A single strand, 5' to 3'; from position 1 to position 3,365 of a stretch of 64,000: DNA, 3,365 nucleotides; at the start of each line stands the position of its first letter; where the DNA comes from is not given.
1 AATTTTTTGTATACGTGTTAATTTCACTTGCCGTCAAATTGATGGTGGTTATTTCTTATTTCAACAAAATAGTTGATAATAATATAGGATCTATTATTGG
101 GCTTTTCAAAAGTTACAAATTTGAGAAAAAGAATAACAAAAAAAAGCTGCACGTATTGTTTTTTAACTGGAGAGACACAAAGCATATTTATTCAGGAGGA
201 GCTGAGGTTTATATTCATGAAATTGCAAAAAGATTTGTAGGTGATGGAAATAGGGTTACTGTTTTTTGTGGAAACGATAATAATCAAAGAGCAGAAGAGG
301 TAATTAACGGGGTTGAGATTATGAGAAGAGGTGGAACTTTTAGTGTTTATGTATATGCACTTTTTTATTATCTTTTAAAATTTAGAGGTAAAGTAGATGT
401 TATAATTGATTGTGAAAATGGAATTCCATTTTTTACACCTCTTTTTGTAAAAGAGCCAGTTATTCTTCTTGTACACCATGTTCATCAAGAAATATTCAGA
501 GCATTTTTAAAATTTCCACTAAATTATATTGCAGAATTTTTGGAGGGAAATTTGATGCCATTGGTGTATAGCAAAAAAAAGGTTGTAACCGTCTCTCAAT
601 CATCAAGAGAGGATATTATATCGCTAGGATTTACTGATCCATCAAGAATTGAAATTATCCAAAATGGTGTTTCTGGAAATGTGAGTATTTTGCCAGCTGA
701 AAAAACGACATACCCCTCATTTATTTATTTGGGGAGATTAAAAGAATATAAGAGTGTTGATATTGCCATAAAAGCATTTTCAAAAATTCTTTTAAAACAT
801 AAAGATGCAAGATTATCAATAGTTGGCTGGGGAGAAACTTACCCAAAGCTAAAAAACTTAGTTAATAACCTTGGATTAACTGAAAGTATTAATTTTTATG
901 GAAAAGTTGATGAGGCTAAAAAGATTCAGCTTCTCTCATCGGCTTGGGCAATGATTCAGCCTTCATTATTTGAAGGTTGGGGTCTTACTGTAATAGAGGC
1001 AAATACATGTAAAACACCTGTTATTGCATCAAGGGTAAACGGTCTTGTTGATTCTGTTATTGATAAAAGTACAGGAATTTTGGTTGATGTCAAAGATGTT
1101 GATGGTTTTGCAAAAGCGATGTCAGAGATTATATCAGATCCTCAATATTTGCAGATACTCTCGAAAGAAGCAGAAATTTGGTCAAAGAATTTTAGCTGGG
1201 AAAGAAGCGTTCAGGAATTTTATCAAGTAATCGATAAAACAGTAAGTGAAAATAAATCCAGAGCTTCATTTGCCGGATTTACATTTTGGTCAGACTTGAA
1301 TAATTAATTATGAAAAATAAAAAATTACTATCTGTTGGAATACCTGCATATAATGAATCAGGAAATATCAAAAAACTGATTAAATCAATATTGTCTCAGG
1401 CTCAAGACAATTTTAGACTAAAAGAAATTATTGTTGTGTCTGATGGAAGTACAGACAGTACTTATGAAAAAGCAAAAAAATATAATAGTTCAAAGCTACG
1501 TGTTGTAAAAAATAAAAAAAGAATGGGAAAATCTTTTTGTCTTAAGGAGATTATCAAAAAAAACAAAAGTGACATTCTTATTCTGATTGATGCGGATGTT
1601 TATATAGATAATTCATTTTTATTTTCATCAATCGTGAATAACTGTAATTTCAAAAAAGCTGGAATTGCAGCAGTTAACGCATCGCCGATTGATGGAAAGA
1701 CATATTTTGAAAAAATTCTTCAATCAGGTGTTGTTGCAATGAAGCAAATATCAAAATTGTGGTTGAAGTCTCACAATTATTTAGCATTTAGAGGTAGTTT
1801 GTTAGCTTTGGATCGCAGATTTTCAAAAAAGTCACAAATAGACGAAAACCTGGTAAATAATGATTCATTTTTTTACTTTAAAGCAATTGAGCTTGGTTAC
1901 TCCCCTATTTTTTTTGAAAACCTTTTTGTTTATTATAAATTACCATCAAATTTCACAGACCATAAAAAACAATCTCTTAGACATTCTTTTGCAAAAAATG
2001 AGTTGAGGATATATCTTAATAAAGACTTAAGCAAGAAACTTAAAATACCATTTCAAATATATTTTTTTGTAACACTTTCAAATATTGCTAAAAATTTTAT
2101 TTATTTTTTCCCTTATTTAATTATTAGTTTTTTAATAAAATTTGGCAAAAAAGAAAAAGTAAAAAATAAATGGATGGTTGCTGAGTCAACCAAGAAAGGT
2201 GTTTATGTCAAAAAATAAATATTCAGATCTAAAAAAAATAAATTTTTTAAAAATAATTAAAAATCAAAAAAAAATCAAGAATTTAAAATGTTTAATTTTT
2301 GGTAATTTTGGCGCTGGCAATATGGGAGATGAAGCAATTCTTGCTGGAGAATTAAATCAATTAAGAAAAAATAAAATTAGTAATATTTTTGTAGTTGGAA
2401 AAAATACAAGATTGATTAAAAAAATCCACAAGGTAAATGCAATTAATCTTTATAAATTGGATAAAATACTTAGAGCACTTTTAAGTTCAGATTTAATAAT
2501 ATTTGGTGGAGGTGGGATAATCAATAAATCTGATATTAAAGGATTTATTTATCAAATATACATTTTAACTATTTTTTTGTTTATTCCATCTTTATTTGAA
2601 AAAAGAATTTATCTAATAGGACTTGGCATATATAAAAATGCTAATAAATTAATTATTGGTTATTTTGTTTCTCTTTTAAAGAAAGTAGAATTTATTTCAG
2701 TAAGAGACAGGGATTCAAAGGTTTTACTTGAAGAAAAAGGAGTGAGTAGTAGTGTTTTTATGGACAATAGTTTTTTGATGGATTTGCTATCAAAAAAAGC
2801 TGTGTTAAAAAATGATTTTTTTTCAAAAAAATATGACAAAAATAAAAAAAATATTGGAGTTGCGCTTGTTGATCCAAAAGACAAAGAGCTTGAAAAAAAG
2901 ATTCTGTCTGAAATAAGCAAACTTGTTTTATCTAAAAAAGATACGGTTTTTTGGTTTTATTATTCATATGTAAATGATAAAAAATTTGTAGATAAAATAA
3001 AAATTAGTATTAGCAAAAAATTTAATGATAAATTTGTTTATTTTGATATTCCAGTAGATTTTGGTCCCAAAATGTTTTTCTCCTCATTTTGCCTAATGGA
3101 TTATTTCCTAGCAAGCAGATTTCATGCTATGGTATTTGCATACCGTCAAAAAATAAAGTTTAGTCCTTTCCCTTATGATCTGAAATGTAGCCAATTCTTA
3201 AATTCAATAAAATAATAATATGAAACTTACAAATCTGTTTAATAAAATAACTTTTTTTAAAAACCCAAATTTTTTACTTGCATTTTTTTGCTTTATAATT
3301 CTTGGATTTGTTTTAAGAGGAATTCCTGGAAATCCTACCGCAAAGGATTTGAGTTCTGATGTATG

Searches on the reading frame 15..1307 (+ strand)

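Call 62: search_protein_families(library=pfam, proteins=[window:15-1307:+], max_evalue=0.00001)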
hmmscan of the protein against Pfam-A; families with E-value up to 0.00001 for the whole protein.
window:15-1307:+ (430 aa): 5 families
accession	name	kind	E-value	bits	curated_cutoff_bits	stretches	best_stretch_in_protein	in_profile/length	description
PF00534.26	Glycos_transf_1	-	1.7e-39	135.6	26.4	1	229-387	11-170/172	Glycosyl transferases group 1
PF13692.12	Glyco_trans_1_4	-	2.5e-31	109.3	27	1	234-375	2-142/142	Glycosyl transferases group 1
PF13439.12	Glyco_transf_4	-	8.3e-16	58.9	28.5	1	61-219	2-166/170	Glycosyltransferase Family 4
PF20706.3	GT4-conflict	-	2e-11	43.9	26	1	226-401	191-384/385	Family 4 Glycosyltransferase in conflict systems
PF13579.12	Glyco_trans_4_4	-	1.6e-06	29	29.7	1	61-218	1-158/158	Glycosyl transferase 4-like domain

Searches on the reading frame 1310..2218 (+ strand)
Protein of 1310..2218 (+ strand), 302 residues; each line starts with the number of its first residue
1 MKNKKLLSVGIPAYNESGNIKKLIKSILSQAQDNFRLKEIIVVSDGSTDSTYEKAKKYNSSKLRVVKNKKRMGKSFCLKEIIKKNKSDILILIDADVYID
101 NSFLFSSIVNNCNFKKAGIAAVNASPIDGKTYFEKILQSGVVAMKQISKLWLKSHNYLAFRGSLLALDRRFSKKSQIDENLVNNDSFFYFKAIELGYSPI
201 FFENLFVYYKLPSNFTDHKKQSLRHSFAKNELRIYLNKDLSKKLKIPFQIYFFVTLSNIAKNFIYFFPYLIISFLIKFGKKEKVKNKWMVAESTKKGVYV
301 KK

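Call 25: search_protein_families(library=pfam, proteins=[window:1310-2218:+], max_evalue=0.001)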
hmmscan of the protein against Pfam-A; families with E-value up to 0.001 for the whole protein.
window:1310-2218:+ (302 aa): 4 families
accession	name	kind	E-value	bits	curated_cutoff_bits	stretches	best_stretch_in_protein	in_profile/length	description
PF00535.33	Glycos_transf_2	-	4.6e-22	79.2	23.3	1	8-136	1-127/168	Glycosyl transferase family 2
PF13641.12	Glyco_tranf_2_3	-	3.5e-10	40.7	27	1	7-226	3-228/230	Glycosyltransferase like family 2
PF13632.12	Glyco_trans_2_3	-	2.2e-07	31.3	27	1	90-266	2-166/198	Glycosyl transferase family group 2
PF13704.12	Glyco_tranf_2_4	-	0.00038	21.3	27.5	1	24-103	7-88/98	Glycosyl transferase family 2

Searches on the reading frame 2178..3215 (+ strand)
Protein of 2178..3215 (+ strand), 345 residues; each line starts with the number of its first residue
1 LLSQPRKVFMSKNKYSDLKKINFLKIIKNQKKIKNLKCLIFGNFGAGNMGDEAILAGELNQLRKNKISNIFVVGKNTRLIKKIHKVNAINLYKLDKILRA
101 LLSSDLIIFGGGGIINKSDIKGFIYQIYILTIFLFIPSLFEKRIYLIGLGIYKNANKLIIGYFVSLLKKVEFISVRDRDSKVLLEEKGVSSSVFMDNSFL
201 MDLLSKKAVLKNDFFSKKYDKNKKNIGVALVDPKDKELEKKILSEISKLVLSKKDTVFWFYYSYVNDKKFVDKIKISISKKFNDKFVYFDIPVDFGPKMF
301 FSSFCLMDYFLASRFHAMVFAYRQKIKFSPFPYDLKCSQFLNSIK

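Call 25: search_protein_families(library=pfam, proteins=[window:2178-3215:+], max_evalue=0.001)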
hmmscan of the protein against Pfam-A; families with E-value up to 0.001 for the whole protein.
window:2178-3215:+ (345 aa): 1 family
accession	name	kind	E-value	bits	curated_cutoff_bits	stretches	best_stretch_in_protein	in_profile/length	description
PF04230.19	PS_pyruv_trans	-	1.2e-28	101.2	25.3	1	48-334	1-279/280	Polysaccharide pyruvyl transferase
